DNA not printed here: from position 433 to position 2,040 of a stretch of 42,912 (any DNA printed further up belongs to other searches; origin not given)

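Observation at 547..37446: Two paralogous serine-recombinase modules in tandem form one 37 kb island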

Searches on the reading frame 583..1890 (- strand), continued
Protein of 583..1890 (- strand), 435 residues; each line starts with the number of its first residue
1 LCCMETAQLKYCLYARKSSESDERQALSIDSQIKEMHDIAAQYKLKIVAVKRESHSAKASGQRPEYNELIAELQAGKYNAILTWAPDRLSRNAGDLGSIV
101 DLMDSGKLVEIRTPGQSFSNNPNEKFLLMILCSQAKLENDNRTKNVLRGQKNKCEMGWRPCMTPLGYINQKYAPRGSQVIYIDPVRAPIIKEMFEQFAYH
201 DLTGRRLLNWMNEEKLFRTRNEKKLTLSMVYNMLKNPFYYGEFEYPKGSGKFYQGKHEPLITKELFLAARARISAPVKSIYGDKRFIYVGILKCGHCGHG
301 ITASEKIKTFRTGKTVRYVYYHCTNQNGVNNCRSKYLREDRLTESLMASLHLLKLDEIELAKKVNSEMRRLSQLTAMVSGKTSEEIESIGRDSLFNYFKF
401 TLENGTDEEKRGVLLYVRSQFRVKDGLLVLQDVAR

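Call 92: find_encoding_contigs(protein=window:583-1881:-, flank=10000, max_places=10)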
Protein window:583-1881:- (432 aa): 1 contig read that carries it; 1 place shown.
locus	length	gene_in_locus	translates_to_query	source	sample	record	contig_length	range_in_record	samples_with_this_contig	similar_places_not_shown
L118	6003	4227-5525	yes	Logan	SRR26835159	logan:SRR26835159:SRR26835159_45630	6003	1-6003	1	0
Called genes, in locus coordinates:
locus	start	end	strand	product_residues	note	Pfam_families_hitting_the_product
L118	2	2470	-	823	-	?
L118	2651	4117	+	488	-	PF04542:Sigma70_r2, PF04539:Sigma70_r3, PF04545:Sigma70_r4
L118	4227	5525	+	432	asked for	PF00239:Resolvase, PF07508:Recombinase, PF13408:Zn_ribbon_recom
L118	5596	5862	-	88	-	-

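Call 93: search_protein_families(library=phrogs, proteins=[L110:9240-9965:+], max_evalue=0.0001)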
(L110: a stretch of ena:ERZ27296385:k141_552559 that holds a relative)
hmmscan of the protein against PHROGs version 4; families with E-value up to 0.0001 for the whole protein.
L110:9240-9965:+ (241 aa): 0 families

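Call 106: find_encoding_contigs(protein=P0122, flank=10000, max_places=4)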
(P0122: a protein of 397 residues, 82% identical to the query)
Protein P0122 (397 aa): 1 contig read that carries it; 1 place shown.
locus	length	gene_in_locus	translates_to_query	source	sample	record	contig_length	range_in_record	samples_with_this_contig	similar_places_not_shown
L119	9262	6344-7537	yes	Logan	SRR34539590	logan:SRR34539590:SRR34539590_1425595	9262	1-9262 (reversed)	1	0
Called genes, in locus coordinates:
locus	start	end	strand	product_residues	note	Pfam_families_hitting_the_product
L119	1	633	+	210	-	?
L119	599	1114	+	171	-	PF13551:HTH_29 (faint)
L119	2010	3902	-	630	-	PF10593:Z1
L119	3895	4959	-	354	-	PF09565:RE_NgoFVII, PF20731:RE_NgoFVII_C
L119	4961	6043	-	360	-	PF00145:DNA_methylase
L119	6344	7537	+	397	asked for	PF00239:Resolvase, PF07508:Recombinase, PF13408:Zn_ribbon_recom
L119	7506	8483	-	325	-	-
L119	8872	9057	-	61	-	PF00471:Ribosomal_L33 (weak)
